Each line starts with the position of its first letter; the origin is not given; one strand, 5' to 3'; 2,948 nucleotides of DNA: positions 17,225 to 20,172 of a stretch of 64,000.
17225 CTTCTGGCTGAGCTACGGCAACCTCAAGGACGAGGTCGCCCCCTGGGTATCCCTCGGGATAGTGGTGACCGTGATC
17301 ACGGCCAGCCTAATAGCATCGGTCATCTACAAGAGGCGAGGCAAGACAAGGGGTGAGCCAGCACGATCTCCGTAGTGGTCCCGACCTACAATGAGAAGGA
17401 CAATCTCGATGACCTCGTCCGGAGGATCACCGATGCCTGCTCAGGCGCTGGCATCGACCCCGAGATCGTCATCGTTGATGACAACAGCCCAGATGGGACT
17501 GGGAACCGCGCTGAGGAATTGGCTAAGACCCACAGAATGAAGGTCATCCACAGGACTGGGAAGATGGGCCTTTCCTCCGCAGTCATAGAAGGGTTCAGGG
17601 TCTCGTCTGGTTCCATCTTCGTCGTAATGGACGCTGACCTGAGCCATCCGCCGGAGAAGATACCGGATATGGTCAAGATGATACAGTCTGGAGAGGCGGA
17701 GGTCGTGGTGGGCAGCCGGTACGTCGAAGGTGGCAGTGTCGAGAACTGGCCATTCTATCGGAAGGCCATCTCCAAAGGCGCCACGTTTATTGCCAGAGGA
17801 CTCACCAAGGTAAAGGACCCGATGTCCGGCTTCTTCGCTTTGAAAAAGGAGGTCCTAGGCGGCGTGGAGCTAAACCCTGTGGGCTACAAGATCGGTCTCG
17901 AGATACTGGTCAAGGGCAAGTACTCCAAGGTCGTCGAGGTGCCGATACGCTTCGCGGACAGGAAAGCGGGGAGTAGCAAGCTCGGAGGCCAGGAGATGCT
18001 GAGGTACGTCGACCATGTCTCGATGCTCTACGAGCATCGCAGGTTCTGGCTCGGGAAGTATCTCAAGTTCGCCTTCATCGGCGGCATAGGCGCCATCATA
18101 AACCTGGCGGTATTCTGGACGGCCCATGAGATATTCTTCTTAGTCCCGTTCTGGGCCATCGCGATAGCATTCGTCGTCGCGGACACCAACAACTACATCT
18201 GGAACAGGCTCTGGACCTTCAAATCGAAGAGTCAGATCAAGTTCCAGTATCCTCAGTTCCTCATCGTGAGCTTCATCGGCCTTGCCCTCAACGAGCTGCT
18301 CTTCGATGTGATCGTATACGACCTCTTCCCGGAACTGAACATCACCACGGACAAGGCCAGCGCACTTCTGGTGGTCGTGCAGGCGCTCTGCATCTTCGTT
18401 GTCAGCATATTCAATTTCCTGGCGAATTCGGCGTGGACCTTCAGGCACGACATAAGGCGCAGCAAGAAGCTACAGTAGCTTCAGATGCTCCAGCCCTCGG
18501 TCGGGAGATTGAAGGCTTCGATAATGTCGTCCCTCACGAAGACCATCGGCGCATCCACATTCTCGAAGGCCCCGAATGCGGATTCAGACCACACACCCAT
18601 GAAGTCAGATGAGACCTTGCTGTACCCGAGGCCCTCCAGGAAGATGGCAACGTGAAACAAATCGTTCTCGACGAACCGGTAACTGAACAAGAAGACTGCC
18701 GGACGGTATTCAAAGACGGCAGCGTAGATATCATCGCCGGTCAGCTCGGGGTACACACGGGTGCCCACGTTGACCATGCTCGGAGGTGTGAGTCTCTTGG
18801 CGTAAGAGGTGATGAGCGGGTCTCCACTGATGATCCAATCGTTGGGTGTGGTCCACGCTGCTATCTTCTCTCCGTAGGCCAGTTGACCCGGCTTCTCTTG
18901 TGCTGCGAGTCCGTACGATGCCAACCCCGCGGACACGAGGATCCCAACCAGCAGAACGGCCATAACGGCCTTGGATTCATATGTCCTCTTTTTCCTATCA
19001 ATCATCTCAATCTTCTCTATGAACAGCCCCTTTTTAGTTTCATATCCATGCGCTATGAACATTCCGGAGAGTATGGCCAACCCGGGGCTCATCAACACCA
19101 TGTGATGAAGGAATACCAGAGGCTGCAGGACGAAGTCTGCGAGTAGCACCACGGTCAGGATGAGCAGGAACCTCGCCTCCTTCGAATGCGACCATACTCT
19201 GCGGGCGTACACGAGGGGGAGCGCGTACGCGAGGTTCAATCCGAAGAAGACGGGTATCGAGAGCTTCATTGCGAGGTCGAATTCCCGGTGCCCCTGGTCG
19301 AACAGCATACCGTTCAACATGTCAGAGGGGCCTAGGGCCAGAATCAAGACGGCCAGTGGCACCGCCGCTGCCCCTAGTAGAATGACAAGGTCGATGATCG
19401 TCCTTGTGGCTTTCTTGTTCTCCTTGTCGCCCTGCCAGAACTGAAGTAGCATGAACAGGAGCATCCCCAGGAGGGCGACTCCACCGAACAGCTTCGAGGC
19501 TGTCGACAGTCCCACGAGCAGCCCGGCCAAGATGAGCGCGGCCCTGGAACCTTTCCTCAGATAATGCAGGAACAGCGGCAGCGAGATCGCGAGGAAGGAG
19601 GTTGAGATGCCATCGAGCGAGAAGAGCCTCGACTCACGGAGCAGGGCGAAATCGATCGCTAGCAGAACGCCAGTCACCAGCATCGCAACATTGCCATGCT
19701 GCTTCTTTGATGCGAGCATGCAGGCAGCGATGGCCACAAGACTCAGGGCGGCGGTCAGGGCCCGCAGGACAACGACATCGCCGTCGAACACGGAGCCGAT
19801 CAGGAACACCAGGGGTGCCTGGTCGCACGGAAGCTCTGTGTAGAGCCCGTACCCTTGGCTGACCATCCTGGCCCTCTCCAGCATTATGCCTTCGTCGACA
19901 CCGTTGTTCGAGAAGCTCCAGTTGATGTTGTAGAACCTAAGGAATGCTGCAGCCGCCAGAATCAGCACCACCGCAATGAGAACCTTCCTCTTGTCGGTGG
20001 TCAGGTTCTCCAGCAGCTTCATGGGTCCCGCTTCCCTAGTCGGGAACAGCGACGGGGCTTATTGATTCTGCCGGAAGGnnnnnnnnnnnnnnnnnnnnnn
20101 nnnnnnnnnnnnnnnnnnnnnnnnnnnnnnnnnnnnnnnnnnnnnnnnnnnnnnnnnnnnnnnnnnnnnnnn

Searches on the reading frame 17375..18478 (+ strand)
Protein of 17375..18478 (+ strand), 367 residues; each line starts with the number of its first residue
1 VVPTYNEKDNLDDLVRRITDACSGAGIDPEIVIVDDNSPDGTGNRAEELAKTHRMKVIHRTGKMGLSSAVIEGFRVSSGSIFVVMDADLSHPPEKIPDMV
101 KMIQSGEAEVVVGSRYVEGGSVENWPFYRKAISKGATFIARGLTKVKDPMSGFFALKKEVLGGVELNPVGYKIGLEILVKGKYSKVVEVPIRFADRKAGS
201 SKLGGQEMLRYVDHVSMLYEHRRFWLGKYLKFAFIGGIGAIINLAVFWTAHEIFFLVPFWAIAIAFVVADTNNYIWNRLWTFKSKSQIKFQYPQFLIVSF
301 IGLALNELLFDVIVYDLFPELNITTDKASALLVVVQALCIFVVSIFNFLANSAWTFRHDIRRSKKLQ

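Call 11: search_protein_families(library=pfam, proteins=[window:17375-18478:+], max_evalue=0.00001)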
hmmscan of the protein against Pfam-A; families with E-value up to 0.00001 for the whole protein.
window:17375-18478:+ (367 aa): 2 families
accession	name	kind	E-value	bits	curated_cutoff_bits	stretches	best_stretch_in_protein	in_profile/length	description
PF00535.33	Glycos_transf_2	-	4.1e-32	111.9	23.3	1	2-161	4-164/168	Glycosyl transferase family 2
PF04138.20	GtrA_DPMS_TM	-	2e-20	73.6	26.1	1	231-356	1-117/117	GtrA/DPMS, transmembrane domain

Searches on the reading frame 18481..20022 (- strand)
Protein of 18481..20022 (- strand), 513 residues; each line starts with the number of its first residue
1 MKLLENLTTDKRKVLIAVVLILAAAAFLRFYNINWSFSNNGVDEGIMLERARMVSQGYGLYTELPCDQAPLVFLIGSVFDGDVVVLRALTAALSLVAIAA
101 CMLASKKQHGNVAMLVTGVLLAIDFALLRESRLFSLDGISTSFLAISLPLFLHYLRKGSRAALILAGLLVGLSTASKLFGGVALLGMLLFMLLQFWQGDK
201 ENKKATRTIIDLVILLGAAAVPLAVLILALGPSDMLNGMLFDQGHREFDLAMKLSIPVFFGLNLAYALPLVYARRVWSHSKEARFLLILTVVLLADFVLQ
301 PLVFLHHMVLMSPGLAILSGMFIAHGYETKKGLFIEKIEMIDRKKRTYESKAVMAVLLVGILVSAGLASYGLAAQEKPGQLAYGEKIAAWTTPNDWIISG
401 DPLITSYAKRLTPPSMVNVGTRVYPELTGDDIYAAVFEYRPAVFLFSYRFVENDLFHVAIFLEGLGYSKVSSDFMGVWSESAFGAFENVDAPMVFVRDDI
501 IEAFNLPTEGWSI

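Call 11: search_protein_families(library=pfam, proteins=[window:18481-20022:-], max_evalue=0.00001)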
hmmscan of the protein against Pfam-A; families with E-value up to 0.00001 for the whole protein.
window:18481-20022:- (513 aa): 2 families
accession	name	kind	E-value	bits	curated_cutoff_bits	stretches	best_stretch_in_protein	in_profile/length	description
PF02366.24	PMT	-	1.3e-09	38.5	22.7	1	80-228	78-235/245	Dolichyl-phosphate-mannose-protein mannosyltransferase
PF13231.12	PMT_2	-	4.7e-08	33.8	26.1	1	77-197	15-134/160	Dolichyl-phosphate-mannose-protein mannosyltransferase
